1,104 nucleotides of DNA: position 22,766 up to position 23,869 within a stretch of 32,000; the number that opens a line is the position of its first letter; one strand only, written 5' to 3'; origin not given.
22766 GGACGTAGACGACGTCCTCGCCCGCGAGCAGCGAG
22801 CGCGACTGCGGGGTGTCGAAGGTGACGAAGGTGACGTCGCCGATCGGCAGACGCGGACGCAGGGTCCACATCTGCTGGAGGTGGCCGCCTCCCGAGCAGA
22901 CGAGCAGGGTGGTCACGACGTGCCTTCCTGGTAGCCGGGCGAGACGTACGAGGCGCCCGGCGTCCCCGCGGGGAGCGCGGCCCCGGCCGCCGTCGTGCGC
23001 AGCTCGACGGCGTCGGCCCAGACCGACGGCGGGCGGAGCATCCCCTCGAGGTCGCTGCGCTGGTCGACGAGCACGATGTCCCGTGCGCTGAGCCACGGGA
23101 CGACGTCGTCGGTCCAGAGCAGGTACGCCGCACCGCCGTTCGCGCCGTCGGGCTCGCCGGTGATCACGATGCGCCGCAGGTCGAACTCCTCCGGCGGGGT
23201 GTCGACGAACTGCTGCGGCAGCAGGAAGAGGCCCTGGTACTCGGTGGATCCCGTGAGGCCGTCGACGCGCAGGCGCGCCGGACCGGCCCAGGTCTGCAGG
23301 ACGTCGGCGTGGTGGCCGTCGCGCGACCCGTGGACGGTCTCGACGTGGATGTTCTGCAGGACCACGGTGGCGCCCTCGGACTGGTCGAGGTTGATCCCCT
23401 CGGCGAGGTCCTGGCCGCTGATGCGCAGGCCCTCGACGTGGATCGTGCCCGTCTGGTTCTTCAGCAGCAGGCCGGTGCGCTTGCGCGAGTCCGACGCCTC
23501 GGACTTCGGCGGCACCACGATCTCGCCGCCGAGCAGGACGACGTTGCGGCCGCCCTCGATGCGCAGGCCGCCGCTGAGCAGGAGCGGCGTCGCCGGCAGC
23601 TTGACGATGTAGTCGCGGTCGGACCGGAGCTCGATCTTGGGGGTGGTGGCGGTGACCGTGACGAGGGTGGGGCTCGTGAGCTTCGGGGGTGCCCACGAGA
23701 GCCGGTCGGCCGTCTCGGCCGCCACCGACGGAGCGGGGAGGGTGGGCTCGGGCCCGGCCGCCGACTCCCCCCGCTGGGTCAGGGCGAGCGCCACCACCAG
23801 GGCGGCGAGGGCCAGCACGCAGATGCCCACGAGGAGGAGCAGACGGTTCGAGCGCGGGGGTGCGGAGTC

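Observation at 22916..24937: Unassigned roughly 260-aa extracytoplasmic domain present in two adjacent paralogs inside the glycan locus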

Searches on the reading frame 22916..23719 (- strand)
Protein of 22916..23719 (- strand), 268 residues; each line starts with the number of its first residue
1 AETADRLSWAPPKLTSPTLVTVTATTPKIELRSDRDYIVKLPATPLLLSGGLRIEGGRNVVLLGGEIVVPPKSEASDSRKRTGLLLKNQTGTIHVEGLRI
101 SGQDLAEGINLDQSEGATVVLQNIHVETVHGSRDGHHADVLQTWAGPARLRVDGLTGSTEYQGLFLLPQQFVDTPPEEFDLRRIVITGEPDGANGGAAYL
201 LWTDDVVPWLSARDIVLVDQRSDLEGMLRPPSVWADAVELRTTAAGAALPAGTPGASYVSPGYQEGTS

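Call 18: search_solved_structures(query=A1, max_evalue=10, show_alignments=2)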
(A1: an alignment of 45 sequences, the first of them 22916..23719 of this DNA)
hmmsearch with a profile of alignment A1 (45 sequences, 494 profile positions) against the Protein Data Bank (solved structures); distinct sequences matched with E-value up to 10: 1.
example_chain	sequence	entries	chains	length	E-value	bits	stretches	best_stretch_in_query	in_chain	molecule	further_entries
1hma_A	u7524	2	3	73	0.9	11.8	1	257-310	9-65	HMG-D | HIGH MOBILITY GROUP PROTEIN D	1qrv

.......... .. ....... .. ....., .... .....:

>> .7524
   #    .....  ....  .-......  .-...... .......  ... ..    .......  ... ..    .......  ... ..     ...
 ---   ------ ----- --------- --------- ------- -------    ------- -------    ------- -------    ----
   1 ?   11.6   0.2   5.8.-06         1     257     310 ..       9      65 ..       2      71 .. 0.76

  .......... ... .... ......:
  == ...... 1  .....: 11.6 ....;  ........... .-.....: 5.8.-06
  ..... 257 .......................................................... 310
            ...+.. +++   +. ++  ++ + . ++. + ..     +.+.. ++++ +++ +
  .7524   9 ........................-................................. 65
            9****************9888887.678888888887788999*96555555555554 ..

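Call 19: search_protein_families(library=pfam, alignment_id=A1, max_evalue=1)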
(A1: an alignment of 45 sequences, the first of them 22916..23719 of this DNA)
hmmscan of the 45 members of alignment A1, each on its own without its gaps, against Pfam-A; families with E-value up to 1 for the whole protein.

A. member 1, window:22916-23719:- (268 aa): 0 families

B. families by the number of members that match (of 45 scanned): 27 families (the first 25 are shown)
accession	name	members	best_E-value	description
PF13715.12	CarbopepD_reg_2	2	0.00043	CarboxypepD_reg-like domain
PF13115.11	YtkA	2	0.00097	YtkA-like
PF13620.12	CarboxypepD_reg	2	0.0088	Carboxypeptidase regulatory-like domain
PF11837.13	INV_N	2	0.12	Beta-fructofuranosidase, N-terminal domain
PF00395.25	SLH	1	8.8e-36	S-layer homology domain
PF11721.14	Malectin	1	1.6e-22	Malectin domain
PF01246.26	Ribosomal_L24e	1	0.0032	Ribosomal protein L24e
PF10814.13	CwsA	1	0.0066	Cell wall synthesis protein CwsA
PF16024.10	DUF4785_1st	1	0.0083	Domain of unknown function (DUF4785) N-terminal domain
PF13229.12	Beta_helix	1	0.0093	Right handed beta helix region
PF05084.19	GRA6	1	0.024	Granule antigen protein (GRA6)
PF13517.12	FG-GAP_3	1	0.054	FG-GAP-like repeat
PF23795.1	SH3_YKFC_2nd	1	0.077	YKFC SH3b2 domain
PF13953.12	PapC_C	1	0.079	PapC C-terminal domain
PF22349.1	Fervidolysin_SD2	1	0.087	Fervidolysin, second beta-sandwich domain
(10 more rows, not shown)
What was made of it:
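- On Pfam PF13229 Beta_helix: One of 45 homologues has a weak hit at E=0.009 (call 19).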

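Call 20: predict_structure(alignment_id=A1)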
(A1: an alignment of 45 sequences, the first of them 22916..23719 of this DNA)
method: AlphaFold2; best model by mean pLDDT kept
length: 268 residues; sequences in the alignment: 45
mean_pLDDT: 95.9   pTM: 0.93
mean pLDDT of the five models: 95.9, 95.4, 95.3, 95.2, 95.0
residues with pLDDT >= 90: 253; 70-90: 9; 50-70: 4; < 50: 2
segments of 3 or more residues with pLDDT < 50: none
pLDDT, mean of each block of 10 residues (from residue 1): 78 98 97 99 98 98 98 97 98 99 98 98 98 95 96 98 97 96 98 91 98 98 95 97 96 97 80
secondary structure, 60 per line:
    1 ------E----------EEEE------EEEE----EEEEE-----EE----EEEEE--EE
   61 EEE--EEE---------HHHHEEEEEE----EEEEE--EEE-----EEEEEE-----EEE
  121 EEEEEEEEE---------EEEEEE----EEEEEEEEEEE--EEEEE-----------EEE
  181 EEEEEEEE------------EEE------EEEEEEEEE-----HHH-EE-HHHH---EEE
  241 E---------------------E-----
elements in order: E18-21 E28-31 E36-40 E52-56 E59-63 E66-68 H78-81 E82-87 E92-96 E99-101 E107-112 E118-129 E139-144 E149-159 E162-166 E178-188 E201-203 E210-218 H231-234 E238-241

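Call 24: fold_search(model_id=the predicted structure, library=pdb)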
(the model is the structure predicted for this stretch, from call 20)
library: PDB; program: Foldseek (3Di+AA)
matches with E <= 10: 211; with E <= 0.001: 0
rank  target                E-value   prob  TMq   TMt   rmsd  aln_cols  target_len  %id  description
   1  7o7a_A                6.5e-02  0.98  0.47  0.33   6.0       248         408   13  Structure of the PL6 family alginate lyase Pedsa0632 from Pseudopedobacter saltans (released 2021-07-28)
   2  7o84_B                6.9e-02  0.97  0.46  0.32   6.2       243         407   14  Structure of the PL6 family alginate lyase Pedsa0632 from Pseudopedobacter saltans in complex with substrate (released 2021-07-28)
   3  6qi5_Q                1.5e-01  0.47  0.34  0.27  11.2       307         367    8  Near Atomic Structure of an Atadenovirus Shows a possible gene duplication event and Intergenera Variations in Cementi (released 2020-08-05)
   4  6k0v_A                1.5e-01  0.47  0.31  0.17  12.2       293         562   10  Catalytic domain of GH87 alpha-1,3-glucanase D1069A in complex with tetrasaccharides (released 2019-12-25)
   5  5g5n_C                2.1e-01  0.63  0.35  0.28  10.9       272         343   10  Structure of the snake adenovirus 1 hexon-interlacing LH3 protein, methylmercury chloride derivative (released 2017-06-07)
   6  5g5n_B                2.1e-01  0.33  0.33  0.27  11.9       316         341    8  Structure of the snake adenovirus 1 hexon-interlacing LH3 protein, methylmercury chloride derivative (released 2017-06-07)
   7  8bwk_C                2.6e-01  0.20  0.30  0.14  13.3       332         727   12  Metagenomic derived PL6 alginate lyase (released 2023-12-20)
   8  4xnf                  3.2e-01  0.18  0.28  0.16  12.6       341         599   12  Tailspike protein double mutant D339A/E372Q of E. coli bacteriophage HK620 (released 2016-01-27)
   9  6gvr_A                3.5e-01  0.09  0.19  0.11  14.2       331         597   11  TAILSPIKE PROTEIN MUTANT E372Q (DELTA N471/S472) OF E. COLI BACTERIOPHAGE HK620 IN COMPLEX WITH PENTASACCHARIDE (released 2018-07-11)
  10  1idj_A                3.7e-01  0.28  0.31  0.24  12.1       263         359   12  PECTIN LYASE A (released 1997-10-15)
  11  8bwk_A                3.9e-01  0.35  0.37  0.16  13.6       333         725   11  Metagenomic derived PL6 alginate lyase (released 2023-12-20)
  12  7o84_A                4.5e-01  0.84  0.49  0.34   5.7       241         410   14  Structure of the PL6 family alginate lyase Pedsa0632 from Pseudopedobacter saltans in complex with substrate (released 2021-07-28)
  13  3zpp                  4.5e-01  0.15  0.28  0.20  12.3       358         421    9  Structure of the Streptococcus pneumoniae surface protein and adhesin PfbA (released 2013-05-29)
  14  7o77                  4.7e-01  0.57  0.42  0.18   7.6       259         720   12  Structure of the PL6 family alginate lyase Patl3640 from Pseudoalteromonas atlantica T6c (released 2021-07-28)
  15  5gkq_A                5.0e-01  0.20  0.34  0.15  13.8       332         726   10  Structure of PL6 family alginate lyase AlyGC mutant-R241A (released 2017-02-08)
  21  7o7a_B                7.0e-01  0.82  0.52  0.36   5.1       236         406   14  Structure of the PL6 family alginate lyase Pedsa0632 from Pseudopedobacter saltans (released 2021-07-28)
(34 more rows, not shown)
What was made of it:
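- On PL6 polysaccharide lyases: This is the best Foldseek hit, but at E=0.065 and TM-score 0.47-0.52 (call 24).
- Closest known: PL6 polysaccharide lyases. Same: The A model aligns to 7o7a/7o84 over about 240 columns with TM-score 0.47-0.52 (call 24).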

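Call 31: search_protein_representatives(alignment_id=A1)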
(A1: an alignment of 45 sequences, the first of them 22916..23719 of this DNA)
Query: 45 sequences, 494 profile positions. Proteins with E-value up to 0.001 (for the whole library): 12539; up to 1e-10: 7753; up to 1e-30: 1871. The best 150 are listed.
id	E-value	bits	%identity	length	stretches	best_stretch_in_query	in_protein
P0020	1.4e-212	723.6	-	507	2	50-322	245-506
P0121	1.9e-165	568.1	-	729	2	56-336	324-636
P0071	2.0e-164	564.8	-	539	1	14-488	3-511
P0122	2.1e-151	521.9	-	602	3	62-446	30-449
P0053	2.2e-146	505.3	-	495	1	16-452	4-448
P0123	5.8e-136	470.9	-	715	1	22-428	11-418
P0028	6.4e-135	467.5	-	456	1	56-336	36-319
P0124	3.6e-131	455.1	-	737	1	14-341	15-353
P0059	1.4e-130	453.2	-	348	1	24-326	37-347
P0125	2.1e-130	452.6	-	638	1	6-447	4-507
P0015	5.8e-130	451.1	-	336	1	9-330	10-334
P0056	7.5e-129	447.5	-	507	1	20-371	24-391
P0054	1.7e-128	446.3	-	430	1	39-326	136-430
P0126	8.9e-127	440.6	-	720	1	56-326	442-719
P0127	1.9e-126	439.5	-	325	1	10-326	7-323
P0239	8.0e-76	272.6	-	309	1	25-325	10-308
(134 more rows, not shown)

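Call 36: fold_search(model_id=the predicted structure, library=viral)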
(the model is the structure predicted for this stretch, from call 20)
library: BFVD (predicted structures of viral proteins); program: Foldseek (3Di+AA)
matches with E <= 10: 494; with E <= 0.001: 0
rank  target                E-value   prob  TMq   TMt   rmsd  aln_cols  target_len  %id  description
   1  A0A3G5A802            4.9e-02  0.91  0.43  0.35   8.4       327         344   12  Right handed beta helix domain-containing protein [Hyperionvirus sp.]
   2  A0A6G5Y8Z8            5.5e-02  0.60  0.32  0.20  10.3       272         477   10  (no name in the UniProt tables at hand)
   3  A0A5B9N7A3            7.3e-02  0.30  0.26  0.25  12.7       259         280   15  (no name in the UniProt tables at hand)
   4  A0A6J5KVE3            8.5e-02  0.33  0.30  0.10  12.8       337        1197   14  Major tropism determinant N-terminal domain-containing protein [uncultured Caudovirales phage]
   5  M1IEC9                1.0e-01  0.25  0.26  0.16  12.0       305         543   10  Putative tailspike, beta-helical glycoside [Bacillus phage Finn]
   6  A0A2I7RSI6            1.1e-01  0.38  0.27  0.14  13.8       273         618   12  (no name in the UniProt tables at hand)
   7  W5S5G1                1.1e-01  0.23  0.23  0.17  15.9       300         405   11  Uncharacterized protein [Pithovirus sibericum]
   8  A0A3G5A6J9            1.2e-01  0.44  0.36  0.27  14.6       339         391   13  Uncharacterized protein [Hyperionvirus sp.]
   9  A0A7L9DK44            1.3e-01  0.89  0.36  0.16   7.7       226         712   14  E1B protein large T-antigen [Passerine adenovirus 1]
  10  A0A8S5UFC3            1.4e-01  0.10  0.19  0.17  15.4       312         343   11  POLYGALACTURONASE 28 GLYCOSYL HYDROLASE, HYDROLYSES.9A [Myoviridae sp. ctcyQ27]
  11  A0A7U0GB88            1.5e-01  0.25  0.28  0.11  14.8       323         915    9  Peptidase S74 domain-containing protein [Klebsiella phage vB_KpM_FBKp24]
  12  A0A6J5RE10            1.8e-01  0.92  0.45  0.33   7.3       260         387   10  Pectate lyase superfamily protein [uncultured Caudovirales phage]
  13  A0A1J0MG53            1.8e-01  0.69  0.40  0.13   8.4       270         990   11  Tail fibers protein [Serratia phage vB_Sru_IME250]
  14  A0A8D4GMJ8            2.2e-01  0.57  0.37  0.15   9.4       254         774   11  (no name in the UniProt tables at hand)
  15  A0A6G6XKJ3            2.3e-01  0.33  0.30  0.17  10.0       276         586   10  (no name in the UniProt tables at hand)
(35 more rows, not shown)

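Call 37: find_related_loci(query=A1, collection=genome_contigs, flank=10000)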
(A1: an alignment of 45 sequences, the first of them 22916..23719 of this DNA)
Query A1 (268 aa) in genome_contigs; peptide patterns used: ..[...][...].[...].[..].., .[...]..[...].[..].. (x = any residue, [..] = any of these).
112 stretches matched a pattern; 85 encode a relative of the query (tblastn E <= 1e-3); the best 80 are kept; 76 distinct loci.
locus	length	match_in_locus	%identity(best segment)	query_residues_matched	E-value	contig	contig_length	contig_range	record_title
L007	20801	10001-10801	85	1-268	6e-147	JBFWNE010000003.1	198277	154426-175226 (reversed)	MAG: Candidatus Nanopelagicales bacterium isolate CA_2019_TPBF_105 NODE_668_length_198277_cov_7.736588_TPBF, whole genom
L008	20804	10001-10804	74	1-268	1e-132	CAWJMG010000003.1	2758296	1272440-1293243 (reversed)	MAG: uncultured Actinomycetes bacterium isolate MFD02832.bin.1.159 genome assembly, contig: contig_7793, whole genome sh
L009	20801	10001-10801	72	1-267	6e-128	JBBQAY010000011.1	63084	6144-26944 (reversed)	MAG: Candidatus Nanopelagicales bacterium isolate Co_metawrap_1425 Cmw_1425_k141_3247870_length_63084_cov_10.0000, whole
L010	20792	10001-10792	66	1-264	4e-110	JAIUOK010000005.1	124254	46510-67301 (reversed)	MAG: Actinomycetota bacterium isolate NANO1 spades-bin.50~NODE_548_length_124254_cov_1.39437, whole genome shotgun seque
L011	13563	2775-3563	59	1-263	1e-100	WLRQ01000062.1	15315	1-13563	MAG: Actinomycetota bacterium isolate UFOp-RH-27jun17-269 RH-27jun17-269-c62, whole genome shotgun sequence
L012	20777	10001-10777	51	7-263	8e-76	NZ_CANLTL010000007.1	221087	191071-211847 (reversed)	Uncultured Cellulomonas sp. isolate 2-216.fasta NODE_7, whole genome shotgun sequence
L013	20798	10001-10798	48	3-264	2e-73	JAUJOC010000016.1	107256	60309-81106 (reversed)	MAG: Abditibacteriaceae bacterium isolate YX2bin8 opera_contig_430, whole genome shotgun sequence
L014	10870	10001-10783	48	1-266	2e-73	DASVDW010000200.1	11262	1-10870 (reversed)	MAG TPA_asm: Acidothermaceae bacterium isolate SMAG_U2044 k141_1508690, whole genome shotgun sequence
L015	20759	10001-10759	51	7-263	9e-73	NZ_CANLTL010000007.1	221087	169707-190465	Uncultured Cellulomonas sp. isolate 2-216.fasta NODE_7, whole genome shotgun sequence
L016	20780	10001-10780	51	7-265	2e-72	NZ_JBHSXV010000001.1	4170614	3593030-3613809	Aquipuribacter hungaricus strain NCAIM B.02333 tig00000001_pilon, whole genome shotgun sequence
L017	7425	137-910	53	6-264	2e-72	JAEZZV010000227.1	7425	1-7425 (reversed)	MAG: Actinomycetes bacterium isolate OH_PFB_60 k127_947076, whole genome shotgun sequence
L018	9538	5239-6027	49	2-263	7e-72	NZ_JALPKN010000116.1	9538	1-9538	Actinotalea sp. C106 Scaffold116_1, whole genome shotgun sequence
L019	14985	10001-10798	49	2-263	1e-71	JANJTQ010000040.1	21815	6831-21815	MAG: Opitutaceae bacterium isolate RX2_metabat.bin.19 RX2_k141_133718, whole genome shotgun sequence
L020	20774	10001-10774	50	3-263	3e-71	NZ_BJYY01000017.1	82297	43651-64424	Cellulomonas aerilata strain NBRC 106308 sequence17, whole genome shotgun sequence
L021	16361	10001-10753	50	5-263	1e-70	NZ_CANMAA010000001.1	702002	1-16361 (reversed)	Uncultured Pseudokineococcus sp. isolate 4-144.fasta NODE_1, whole genome shotgun sequence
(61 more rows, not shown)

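Call 41: search_protein_families(library=pfam, alignment_id=A2, max_evalue=0.001)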
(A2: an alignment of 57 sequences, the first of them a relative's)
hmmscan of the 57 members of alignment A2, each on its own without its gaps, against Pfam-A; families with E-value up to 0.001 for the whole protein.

A. member 1, P0121 (729 aa): 0 families

B. families by the number of members that match (of 57 scanned): 30 families (the first 25 are shown)
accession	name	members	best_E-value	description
PF11721.14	Malectin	6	1.9e-26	Malectin domain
PF09423.15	PhoD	2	2.6e-20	PhoD-like phosphatase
PF04122.17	CW_binding_2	1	3.1e-45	Cell wall binding domain 2 (CWB2)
PF00395.25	SLH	1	8.6e-35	S-layer homology domain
PF03781.23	FGE-sulfatase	1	1.1e-32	Sulfatase-modifying factor enzyme 1-like domain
PF00652.28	Ricin_B_lectin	1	1.3e-28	Ricin-type beta-trefoil lectin domain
PF04185.19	Phosphoesterase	1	5.3e-26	Phosphoesterase family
PF14200.12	RicinB_lectin_2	1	3.4e-25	Ricin-type beta-trefoil lectin domain-like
PF00754.31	F5_F8_type_C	1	1.1e-22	F5/8 type C domain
PF22633.2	F5_F8_type_C_2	1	3.5e-21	NedA-like, galactose-binding domain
PF18911.6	PKD_4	1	2.3e-19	PKD domain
PF24517.2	CBM96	1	3.2e-18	Carbohydrate-binding module family 96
PF18483.9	Lectin_L-type_dom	1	5.4e-17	Legume lectin beta-barrel domain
PF16841.11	CBM60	1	1.8e-14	Ca-dependent carbohydrate-binding module xylan-binding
PF22768.1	SPP1_Dit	1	5.4e-13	Siphovirus-type tail component, C-terminal domain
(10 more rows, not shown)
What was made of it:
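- Fusions include malectin (6 members), ricin-B, F5/8-C, CBM6, CBM60, CBM96, lectin, SLH, CWB2 and dockerin (call 41). Some family members are fused to SLH or CWB2 wall-binding domains and to PhoD, phosphoesterase or metallophosphatase domains (call 41). Most fusions are to soluble-glycan CBMs (call 41). The domain is routinely attached to separate carbohydrate-binding modules (call 41). Occasional phosphoesterase fusions occur (call 41).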

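Call 46: search_protein_families(library=pfam, alignment_id=A3, max_evalue=0.00001)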
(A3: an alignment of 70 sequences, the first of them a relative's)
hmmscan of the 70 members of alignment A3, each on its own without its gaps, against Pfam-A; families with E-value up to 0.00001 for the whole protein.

A. member 1, L013:2366-4003:+ (546 aa): 3 families
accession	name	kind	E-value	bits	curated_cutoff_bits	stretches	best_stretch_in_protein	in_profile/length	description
PF00571.33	CBS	-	1.6e-14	54.4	24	1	372-424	3-56/57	CBS domain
PF03471.22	CorC_HlyC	-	5.4e-13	49.2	27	1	441-520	2-79/81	Transporter associated domain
PF01595.25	CNNM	-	2e-10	41.1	28.4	1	39-200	3-156/181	Cyclin M transmembrane N-terminal domain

B. families by the number of members that match (of 70 scanned): 84 families (the first 25 are shown)
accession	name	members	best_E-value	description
PF12833.13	HTH_18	6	7.1e-21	Helix-turn-helix domain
PF00165.29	HTH_AraC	6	4.4e-18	Bacterial regulatory helix-turn-helix proteins, AraC family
PF13377.12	Peripla_BP_3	3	1.9e-37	Periplasmic binding protein-like domain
PF00532.27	Peripla_BP_1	3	5.9e-09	Periplasmic binding proteins and sugar binding domain of LacI family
PF13407.12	Peripla_BP_4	3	1.8e-08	Periplasmic binding protein domain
PF07963.17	N_methyl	3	3.1e-07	Prokaryotic N-terminal methylation motif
PF00041.27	fn3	2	3.9e-12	Fibronectin type III domain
PF00920.27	ILVD_EDD_N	1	7.1e-140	Dihydroxy-acid/6-phosphogluconate dehydratase N-terminal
PF00490.27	ALAD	1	5.7e-135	Delta-aminolevulinic acid dehydratase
PF12831.13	FAD_oxidored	1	1.1e-100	FAD dependent oxidoreductase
PF01406.26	tRNA-synt_1e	1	4.1e-92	tRNA synthetases class I (C) catalytic domain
PF24877.1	ILV_EDD_C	1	5.1e-77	Dihydroxy-acid/6-phosphogluconate dehydratase C-terminal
PF00158.32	Sigma54_activat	1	1.9e-69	Sigma-54 interaction domain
PF13614.12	AAA_31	1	1.5e-61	AAA domain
PF01554.23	MatE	1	4.6e-59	MatE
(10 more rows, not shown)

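Call 85: find_encoding_contigs(protein=P0239, flank=10000, max_places=2)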
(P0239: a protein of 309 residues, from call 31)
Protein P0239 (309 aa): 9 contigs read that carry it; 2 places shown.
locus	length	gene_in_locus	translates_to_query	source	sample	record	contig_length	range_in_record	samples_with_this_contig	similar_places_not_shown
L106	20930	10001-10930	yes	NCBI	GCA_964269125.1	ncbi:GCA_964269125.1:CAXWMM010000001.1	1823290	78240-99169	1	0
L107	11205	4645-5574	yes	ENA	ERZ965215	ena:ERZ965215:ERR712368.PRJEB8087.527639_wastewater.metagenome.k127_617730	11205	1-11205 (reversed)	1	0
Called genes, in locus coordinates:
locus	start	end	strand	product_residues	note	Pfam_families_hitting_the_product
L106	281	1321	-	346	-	PF08240:ADH_N, PF00107:ADH_zinc_N, PF13602:ADH_zinc_N_2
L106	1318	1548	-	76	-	PF12844:HTH_19 (faint), PF13560:HTH_31 (weak), PF01381:HTH_3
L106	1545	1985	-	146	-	-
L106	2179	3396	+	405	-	PF09992:NAGPA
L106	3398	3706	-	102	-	-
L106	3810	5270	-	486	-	PF00083:Sugar_tr, PF07690:MFS_1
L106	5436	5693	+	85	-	-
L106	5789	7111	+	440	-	PF00989:PAS, PF08448:PAS_4, PF13426:PAS_9, PF08447:PAS_3, PF00989:PAS, PF08447:PAS_3, PF13426:PAS_9, PF00990:GGDEF, +1 more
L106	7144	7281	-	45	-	-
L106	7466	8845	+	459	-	PF12844:HTH_19 (weak), PF13424:TPR_12 (faint), PF13560:HTH_31, PF01381:HTH_3, PF00515:TPR_1 (faint), PF07719:TPR_2 (faint), PF13428:TPR_14 (faint), PF17874:TPR_MalT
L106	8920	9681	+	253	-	-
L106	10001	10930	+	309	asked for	-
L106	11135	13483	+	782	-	PF00801:PKD, PF18911:PKD_4, PF00801:PKD, PF18911:PKD_4, PF00041:fn3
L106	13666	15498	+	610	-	PF00801:PKD, PF18911:PKD_4, PF00801:PKD (weak)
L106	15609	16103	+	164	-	PF00041:fn3 (weak), PF25059:FN3_DSCAM-DSCAML_C (faint), PF00041:fn3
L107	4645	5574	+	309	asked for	-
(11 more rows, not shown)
